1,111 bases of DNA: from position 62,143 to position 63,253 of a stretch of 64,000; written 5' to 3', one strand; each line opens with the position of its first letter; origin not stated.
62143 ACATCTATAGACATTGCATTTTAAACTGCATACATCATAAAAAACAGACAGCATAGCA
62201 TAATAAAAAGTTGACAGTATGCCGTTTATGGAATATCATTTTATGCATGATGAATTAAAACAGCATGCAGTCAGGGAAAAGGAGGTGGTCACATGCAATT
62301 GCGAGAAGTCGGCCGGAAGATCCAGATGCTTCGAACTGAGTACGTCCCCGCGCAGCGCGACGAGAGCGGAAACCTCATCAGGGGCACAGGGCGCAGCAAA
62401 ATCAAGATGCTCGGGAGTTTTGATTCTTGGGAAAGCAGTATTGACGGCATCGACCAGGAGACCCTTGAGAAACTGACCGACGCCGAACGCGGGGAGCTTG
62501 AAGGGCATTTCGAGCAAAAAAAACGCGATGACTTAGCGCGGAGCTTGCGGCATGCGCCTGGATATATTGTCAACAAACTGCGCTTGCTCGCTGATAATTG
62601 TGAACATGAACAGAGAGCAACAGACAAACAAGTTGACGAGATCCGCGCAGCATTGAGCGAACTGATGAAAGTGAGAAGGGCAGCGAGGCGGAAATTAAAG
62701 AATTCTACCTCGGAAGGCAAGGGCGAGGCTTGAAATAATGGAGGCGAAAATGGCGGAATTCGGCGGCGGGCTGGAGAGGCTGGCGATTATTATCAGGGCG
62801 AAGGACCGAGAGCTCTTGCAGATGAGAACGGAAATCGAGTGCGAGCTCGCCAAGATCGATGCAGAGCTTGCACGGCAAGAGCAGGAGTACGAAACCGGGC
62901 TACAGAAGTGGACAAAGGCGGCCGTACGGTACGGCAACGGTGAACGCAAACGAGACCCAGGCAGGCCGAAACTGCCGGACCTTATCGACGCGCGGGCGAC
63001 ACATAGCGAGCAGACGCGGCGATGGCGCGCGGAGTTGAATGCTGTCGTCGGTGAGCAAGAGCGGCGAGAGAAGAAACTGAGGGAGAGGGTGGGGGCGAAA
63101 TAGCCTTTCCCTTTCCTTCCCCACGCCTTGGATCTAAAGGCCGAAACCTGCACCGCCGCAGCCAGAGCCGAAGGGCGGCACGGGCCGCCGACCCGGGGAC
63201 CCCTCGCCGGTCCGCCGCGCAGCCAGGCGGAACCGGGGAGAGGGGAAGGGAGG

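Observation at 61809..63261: Two-gene cassette bracketed by about 85-bp structured inverted repeats containing a G-quadruplex motif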

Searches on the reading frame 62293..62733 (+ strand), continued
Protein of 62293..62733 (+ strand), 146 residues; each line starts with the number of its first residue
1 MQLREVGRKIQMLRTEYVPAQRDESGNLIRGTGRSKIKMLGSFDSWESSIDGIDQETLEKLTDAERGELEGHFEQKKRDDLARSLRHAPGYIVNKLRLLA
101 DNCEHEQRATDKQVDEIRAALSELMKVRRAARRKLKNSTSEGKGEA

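Call 90: search_protein_families(library=pfam, proteins=[L024:3-2417:+, L029:613-2580:+, L029:3274-4245:+, L029:2906-3238:+, L029:4716-4994:+, L029:5920-6297:+, L029:6878-7885:+, L033:1899-2279:+], max_evalue=0.01)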
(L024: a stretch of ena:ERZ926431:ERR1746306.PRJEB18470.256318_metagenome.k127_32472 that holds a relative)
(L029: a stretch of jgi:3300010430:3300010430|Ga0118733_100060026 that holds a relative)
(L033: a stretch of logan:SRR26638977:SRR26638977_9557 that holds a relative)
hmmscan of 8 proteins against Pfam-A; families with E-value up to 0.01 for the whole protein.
L024:3-2417:+ (804 aa): 2 families
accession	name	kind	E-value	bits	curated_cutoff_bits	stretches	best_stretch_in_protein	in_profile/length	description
PF03432.20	Relaxase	-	2.5e-13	50.9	24.6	1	1-53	78-132/132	MobA/VirD2-like, nuclease domain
PF22448.1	RepB_primase_C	-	2.3e-05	24.6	26.1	1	726-760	4-37/54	RepB DNA-primase C-terminal helical domain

L029:613-2580:+ (655 aa): 3 families
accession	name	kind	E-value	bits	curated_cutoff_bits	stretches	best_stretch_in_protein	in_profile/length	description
PF17194.10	AbiEi_3_N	-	0.00077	19.9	26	0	426-475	8-52/93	Transcriptional regulator, AbiEi antitoxin N-terminal domain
PF21982.2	RecX_HTH1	-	0.0056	17.1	26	0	437-453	19-35/40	RecX, first three-helix domain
PF13155.12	Toprim_2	-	0.0098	16.7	22.1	0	297-354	2-51/88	Toprim-like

L029:3274-4245:+ (323 aa): 0 families

L029:2906-3238:+ (110 aa): 0 families

L029:4716-4994:+ (92 aa): 0 families

L029:5920-6297:+ (125 aa): 1 family
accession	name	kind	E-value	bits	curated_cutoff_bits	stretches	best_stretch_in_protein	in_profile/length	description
PF05713.17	MobC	-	0.0046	17.8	23.2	1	83-119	9-42/45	Bacterial mobilisation protein (MobC)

L029:6878-7885:+ (336 aa): 1 family
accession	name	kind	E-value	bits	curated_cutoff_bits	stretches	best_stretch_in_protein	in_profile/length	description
PF03432.20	Relaxase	-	3.3e-25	89.3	24.6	1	25-144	12-132/132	MobA/VirD2-like, nuclease domain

L033:1899-2279:+ (126 aa): 2 families
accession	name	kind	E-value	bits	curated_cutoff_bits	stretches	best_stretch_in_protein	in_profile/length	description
PF05713.17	MobC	-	2.1e-05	25.3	23.2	1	81-117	3-39/45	Bacterial mobilisation protein (MobC)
PF21983.2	NikA-like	-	0.00062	20.3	27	1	18-95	3-71/72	Mobilization protein NikA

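Call 91: find_related_loci(query=A2, collection=viral_contigs, flank=5000)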
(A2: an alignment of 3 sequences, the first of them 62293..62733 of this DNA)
Query A2 (146 aa) in viral_contigs; peptide patterns used: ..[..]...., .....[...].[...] (x = any residue, [..] = any of these).
56 stretches matched a pattern, but none encodes a relative of the query by tblastn (E <= 1e-3).

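Call 102: fold_search(model_id=the predicted structure, library=pdb)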
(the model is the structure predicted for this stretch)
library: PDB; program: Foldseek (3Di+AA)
matches with E <= 10: 143; with E <= 0.001: 0
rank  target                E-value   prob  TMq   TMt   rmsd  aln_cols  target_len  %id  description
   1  8flj_E                6.5e-01  0.13  0.17  0.23   7.2        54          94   13  Cas1-Cas2/3 integrase and IHF bound to CRISPR leader, repeat and foreign DNA (released 2023-09-06)
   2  3i9x                  7.9e-01  0.13  0.15  0.14  12.6        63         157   21  Crystal structure of a mutT/nudix family protein from Listeria innocua (released 2009-07-28)
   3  4pt4_A                8.4e-01  0.08  0.14  0.17   7.2        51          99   12  Crystal structure Analysis of N terminal region containing the dimerization domain and DNA binding domain of HU protei (released 2014-05-21)
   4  7r81_W2               1.3e+00  0.08  0.12  0.17   8.9        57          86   23  Structure of the translating Neurospora crassa ribosome arrested by cycloheximide (released 2021-12-01)
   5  7pzy_W                1.5e+00  0.25  0.10  0.16   5.2        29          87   21  Structure of the vacant Candida albicans 80S ribosome (released 2022-05-18)
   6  9f2k                  1.6e+00  0.09  0.11  0.04   6.6        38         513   13  Myo-inositol-1-phosphate synthase from Thermochaetoides thermophila in complex with NAD (released 2024-08-14)
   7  5onu_A                1.8e+00  0.08  0.10  0.06  10.4        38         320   16  Trimeric OmpU structure (released 2018-01-03)
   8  8fs6_H                1.9e+00  0.16  0.17  0.10   4.8        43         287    9  Structure of S. cerevisiae Rad24-RFC loading the 9-1-1 clamp onto a 10-nt gapped DNA in step 4 (partially closed 9-1-1 (released 2023-06-14)
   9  7olc_SV               1.9e+00  0.07  0.12  0.17   9.5        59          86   25  Thermophilic eukaryotic 80S ribosome at idle POST state (released 2022-01-26)
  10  5it7_PP               1.9e+00  0.06  0.18  0.15  18.8        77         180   18  Structure of the Kluyveromyces lactis 80S ribosome in complex with the cricket paralysis virus IRES and eEF2 (released 2016-05-18)
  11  4m5t_E                2.2e+00  0.10  0.17  0.25   7.5        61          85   13  Disulfide trapped human alphaB crystallin core domain in complex with C-terminal peptide (released 2014-04-09)
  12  1ihf_A                2.2e+00  0.06  0.15  0.20   7.4        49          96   18  INTEGRATION HOST FACTOR/DNA COMPLEX (released 1997-02-12)
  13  8esq_Z                2.2e+00  0.05  0.15  0.16  15.9        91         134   15  Ytm1 associated nascent 60S ribosome State 2 (released 2022-11-30)
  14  8auv_G                2.6e+00  0.12  0.10  0.17   7.0        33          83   15  Cryo-EM structure of the plant 40S subunit (released 2023-06-07)
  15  8c5w                  2.6e+00  0.09  0.14  0.04   4.0        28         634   18  Crystal Structure of Penicillin-binding Protein 3 (PBP3) from Staphylococcus Epidermidis in complex with Cefotaxime (released 2023-12-13)
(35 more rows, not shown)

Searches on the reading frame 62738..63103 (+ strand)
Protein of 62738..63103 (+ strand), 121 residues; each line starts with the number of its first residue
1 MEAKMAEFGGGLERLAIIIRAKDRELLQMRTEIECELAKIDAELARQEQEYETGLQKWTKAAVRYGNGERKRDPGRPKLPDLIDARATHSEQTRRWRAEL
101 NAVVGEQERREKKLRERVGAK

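Call 12: search_protein_families(library=pfam, proteins=[window:62738-63103:+], max_evalue=0.01)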
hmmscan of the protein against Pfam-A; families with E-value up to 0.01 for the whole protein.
window:62738-63103:+ (121 aa): 0 families

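Call 13: search_protein_families(library=phrogs, proteins=[window:62738-63103:+], max_evalue=0.01)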
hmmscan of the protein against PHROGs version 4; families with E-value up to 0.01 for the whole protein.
window:62738-63103:+ (121 aa): 0 families

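Call 15: find_encoding_contigs(protein=window:62738-63103:+, flank=10000, max_places=10)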
Protein window:62738-63103:+ (121 aa): no gene with exactly this product is on record in the collection.

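Call 94: find_homologous_proteins(query=window:62750-63103:+, max_evalue=0.001)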
Query window:62750-63103:+ (117 aa): 1 proteins with E <= 0.001 among 10 candidates.
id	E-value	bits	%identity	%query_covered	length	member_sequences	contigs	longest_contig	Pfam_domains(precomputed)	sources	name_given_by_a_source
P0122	9.3e-68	243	100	100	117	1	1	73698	-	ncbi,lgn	-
